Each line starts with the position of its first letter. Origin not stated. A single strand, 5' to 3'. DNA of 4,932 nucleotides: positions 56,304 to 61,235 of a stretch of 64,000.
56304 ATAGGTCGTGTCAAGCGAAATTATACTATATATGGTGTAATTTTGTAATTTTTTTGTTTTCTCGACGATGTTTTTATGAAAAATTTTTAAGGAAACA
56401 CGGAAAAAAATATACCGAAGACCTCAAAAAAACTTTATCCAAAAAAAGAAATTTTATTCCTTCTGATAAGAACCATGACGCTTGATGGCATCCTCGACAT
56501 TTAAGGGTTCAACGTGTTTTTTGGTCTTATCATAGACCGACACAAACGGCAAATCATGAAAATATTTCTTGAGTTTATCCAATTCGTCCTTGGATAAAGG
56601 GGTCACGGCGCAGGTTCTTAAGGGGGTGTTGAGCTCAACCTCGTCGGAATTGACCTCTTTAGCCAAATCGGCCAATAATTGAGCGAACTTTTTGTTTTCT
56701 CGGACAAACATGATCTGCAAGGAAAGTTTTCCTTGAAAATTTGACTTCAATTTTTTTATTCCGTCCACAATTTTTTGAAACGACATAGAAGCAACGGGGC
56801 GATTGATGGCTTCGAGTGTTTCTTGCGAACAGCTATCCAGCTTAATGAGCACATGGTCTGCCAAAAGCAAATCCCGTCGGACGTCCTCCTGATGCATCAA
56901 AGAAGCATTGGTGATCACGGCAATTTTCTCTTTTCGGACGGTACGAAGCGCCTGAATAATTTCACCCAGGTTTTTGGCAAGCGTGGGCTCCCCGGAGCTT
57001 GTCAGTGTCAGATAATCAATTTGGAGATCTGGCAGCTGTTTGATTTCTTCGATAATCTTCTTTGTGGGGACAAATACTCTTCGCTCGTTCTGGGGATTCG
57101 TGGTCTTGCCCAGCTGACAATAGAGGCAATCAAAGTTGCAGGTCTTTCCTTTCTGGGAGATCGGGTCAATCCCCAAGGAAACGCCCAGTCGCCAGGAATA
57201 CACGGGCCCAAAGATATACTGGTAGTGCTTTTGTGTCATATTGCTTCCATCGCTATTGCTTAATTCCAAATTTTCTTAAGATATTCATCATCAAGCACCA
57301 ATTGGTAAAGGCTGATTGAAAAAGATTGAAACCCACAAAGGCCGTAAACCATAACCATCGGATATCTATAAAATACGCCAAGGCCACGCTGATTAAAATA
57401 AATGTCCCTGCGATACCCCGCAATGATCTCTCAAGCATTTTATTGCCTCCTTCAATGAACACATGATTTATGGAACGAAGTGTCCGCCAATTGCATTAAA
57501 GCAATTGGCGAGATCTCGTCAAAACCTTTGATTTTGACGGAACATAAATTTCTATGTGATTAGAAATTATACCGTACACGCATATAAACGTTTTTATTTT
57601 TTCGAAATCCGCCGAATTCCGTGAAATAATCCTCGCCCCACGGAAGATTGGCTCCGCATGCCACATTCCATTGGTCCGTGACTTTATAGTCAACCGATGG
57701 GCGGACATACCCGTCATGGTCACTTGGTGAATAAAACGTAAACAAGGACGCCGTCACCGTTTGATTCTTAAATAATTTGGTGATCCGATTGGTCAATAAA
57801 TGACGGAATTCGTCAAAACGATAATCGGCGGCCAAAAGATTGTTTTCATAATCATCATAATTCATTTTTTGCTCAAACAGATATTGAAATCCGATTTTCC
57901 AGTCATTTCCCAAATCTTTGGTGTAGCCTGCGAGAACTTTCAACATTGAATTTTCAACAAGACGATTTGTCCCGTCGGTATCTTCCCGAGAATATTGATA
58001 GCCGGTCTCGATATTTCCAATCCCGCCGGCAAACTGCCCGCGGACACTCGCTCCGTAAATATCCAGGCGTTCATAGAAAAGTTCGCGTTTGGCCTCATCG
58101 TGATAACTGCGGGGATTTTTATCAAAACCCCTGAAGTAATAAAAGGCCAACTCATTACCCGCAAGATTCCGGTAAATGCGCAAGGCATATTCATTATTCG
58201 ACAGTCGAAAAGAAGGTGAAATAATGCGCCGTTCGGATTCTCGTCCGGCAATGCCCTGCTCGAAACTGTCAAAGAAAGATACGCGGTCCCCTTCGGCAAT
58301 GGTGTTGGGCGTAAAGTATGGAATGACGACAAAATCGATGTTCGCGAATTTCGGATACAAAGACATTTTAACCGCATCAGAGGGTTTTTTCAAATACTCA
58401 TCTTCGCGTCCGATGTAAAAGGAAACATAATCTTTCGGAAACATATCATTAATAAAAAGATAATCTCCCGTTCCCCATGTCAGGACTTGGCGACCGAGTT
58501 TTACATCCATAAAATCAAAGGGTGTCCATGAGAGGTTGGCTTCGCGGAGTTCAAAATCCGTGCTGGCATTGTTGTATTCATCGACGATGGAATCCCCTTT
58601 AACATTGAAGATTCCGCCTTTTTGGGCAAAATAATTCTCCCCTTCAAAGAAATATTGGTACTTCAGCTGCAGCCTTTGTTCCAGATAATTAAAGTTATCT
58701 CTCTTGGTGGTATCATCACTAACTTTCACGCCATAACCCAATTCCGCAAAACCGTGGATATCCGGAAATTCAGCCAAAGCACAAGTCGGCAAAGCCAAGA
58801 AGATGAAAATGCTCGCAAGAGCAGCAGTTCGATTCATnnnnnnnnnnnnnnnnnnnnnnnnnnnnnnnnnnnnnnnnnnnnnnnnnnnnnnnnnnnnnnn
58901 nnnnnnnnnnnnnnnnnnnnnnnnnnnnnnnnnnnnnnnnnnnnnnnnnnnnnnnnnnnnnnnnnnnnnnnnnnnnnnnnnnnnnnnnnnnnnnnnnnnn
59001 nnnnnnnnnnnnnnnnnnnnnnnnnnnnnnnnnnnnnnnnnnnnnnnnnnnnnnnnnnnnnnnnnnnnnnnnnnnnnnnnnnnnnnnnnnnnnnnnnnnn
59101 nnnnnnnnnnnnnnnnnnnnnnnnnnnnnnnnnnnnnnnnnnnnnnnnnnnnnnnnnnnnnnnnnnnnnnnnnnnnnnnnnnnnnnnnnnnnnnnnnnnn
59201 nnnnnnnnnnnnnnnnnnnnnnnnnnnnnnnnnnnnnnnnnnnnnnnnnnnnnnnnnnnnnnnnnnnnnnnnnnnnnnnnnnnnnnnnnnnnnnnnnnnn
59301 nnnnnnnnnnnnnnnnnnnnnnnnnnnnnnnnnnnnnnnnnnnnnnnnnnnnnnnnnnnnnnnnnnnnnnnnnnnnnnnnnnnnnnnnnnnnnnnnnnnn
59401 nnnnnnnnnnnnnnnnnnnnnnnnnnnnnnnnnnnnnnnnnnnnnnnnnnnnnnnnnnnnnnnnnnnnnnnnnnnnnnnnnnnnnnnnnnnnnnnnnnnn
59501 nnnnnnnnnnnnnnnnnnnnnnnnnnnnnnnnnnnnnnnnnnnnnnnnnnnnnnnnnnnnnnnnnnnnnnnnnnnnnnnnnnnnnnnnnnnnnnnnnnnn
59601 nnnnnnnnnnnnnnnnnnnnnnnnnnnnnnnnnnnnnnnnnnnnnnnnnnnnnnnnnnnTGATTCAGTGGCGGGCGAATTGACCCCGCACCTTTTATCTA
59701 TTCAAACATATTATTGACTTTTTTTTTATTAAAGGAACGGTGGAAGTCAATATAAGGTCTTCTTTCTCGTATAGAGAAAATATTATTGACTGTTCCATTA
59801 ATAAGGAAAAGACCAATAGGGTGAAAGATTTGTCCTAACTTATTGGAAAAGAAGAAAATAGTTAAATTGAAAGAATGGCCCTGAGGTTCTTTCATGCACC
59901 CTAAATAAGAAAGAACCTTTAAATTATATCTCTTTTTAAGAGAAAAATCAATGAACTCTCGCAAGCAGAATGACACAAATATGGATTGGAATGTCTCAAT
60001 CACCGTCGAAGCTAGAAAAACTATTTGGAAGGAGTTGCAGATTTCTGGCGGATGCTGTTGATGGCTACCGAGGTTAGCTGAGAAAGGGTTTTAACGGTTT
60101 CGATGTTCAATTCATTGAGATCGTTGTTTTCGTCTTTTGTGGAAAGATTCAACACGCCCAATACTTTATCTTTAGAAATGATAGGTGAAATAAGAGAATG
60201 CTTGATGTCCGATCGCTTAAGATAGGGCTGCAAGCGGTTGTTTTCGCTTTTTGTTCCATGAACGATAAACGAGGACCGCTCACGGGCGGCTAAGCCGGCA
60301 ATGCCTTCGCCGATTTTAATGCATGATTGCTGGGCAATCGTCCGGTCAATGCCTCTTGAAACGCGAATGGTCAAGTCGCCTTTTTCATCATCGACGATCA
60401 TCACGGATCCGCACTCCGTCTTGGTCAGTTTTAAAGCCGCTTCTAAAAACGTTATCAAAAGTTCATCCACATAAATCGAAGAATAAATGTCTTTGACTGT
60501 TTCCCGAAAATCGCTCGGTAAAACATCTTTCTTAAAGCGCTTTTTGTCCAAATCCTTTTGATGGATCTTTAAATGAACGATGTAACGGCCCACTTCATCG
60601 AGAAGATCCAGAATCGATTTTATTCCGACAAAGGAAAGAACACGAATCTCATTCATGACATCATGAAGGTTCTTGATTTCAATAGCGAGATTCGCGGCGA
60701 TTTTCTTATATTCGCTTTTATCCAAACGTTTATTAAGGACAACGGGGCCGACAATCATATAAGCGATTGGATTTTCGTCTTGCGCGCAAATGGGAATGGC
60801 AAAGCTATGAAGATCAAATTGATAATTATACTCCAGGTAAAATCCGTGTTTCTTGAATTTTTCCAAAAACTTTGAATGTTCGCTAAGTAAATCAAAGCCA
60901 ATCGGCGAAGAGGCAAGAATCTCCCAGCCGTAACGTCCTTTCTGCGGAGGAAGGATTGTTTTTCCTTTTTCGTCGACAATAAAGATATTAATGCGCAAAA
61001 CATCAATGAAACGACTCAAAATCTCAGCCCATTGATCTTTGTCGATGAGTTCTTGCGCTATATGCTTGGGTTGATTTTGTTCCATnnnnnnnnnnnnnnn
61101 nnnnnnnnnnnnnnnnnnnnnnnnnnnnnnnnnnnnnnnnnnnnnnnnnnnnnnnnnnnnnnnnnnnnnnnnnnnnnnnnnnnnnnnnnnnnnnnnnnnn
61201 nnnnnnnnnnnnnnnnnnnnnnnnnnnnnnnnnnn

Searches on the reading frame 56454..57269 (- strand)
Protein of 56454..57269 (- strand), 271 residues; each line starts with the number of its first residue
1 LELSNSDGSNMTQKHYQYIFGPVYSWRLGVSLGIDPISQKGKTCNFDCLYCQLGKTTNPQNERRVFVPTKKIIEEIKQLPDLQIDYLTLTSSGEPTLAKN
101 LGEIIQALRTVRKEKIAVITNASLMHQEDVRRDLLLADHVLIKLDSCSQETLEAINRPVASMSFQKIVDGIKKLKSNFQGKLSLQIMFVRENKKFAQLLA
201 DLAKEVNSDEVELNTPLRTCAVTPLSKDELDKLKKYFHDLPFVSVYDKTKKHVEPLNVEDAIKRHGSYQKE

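Call 19: search_protein_families(library=pfam, proteins=[window:56454-57269:-], max_evalue=0.001)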
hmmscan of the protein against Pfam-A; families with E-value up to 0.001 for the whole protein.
window:56454-57269:- (271 aa): 2 families
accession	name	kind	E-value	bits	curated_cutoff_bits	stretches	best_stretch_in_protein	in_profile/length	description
PF04055.27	Radical_SAM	-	2.4e-19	70.6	29.5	1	42-194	5-157/166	Radical SAM superfamily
PF13353.11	Fer4_12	-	0.00013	22.8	22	1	43-162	14-131/137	4Fe-4S single cluster domain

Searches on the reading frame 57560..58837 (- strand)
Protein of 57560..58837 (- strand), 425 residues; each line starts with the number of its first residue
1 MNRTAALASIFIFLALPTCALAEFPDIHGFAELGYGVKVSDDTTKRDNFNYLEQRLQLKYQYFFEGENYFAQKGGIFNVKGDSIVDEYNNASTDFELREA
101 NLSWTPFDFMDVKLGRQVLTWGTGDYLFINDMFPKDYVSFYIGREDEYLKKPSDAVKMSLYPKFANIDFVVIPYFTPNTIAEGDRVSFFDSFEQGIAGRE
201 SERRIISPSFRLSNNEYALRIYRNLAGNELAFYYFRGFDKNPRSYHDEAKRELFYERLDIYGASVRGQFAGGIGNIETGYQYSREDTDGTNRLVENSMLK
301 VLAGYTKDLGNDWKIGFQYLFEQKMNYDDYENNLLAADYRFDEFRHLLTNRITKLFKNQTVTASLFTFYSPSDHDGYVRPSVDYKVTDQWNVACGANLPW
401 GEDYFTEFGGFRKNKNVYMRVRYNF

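Call 19: search_protein_families(library=pfam, proteins=[window:57560-58837:-], max_evalue=0.001)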
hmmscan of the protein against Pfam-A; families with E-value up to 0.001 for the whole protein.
window:57560-58837:- (425 aa): 1 family
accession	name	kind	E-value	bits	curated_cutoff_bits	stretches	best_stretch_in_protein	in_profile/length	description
PF06980.17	DUF1302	-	0.00023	20.8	23.2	1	86-273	135-355/541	Protein of unknown function (DUF1302)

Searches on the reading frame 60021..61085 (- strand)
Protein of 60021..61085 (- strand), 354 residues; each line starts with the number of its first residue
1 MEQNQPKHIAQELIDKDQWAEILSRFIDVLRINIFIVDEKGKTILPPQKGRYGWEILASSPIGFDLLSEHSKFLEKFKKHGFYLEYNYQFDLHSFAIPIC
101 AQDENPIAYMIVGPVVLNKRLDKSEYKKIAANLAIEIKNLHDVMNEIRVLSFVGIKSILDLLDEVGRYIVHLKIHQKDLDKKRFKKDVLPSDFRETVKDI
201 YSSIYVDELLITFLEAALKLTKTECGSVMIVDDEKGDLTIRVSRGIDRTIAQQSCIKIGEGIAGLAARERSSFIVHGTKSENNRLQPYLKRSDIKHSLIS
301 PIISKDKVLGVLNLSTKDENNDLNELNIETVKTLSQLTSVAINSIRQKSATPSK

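Call 19: search_protein_families(library=pfam, proteins=[window:60021-61085:-], max_evalue=0.001)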
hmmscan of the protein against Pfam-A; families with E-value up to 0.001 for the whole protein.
window:60021-61085:- (354 aa): 5 families
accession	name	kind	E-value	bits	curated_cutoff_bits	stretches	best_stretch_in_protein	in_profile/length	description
PF13185.12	GAF_2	-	6.1e-18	65.8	28.6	1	206-342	4-135/136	GAF domain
PF10114.15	PocR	-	6.9e-17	62.1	23.9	1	12-172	1-160/162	Sensory domain found in PocR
PF01590.32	GAF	-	1.6e-12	48.5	22.4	1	207-342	3-133/133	GAF domain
PF13492.12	GAF_3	-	7.6e-06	26.8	27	1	206-342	2-127/129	GAF domain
PF15714.11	SpoVT_C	-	0.0002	21.9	27.5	1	239-336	29-121/128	Stage V sporulation protein T C-terminal, transcription factor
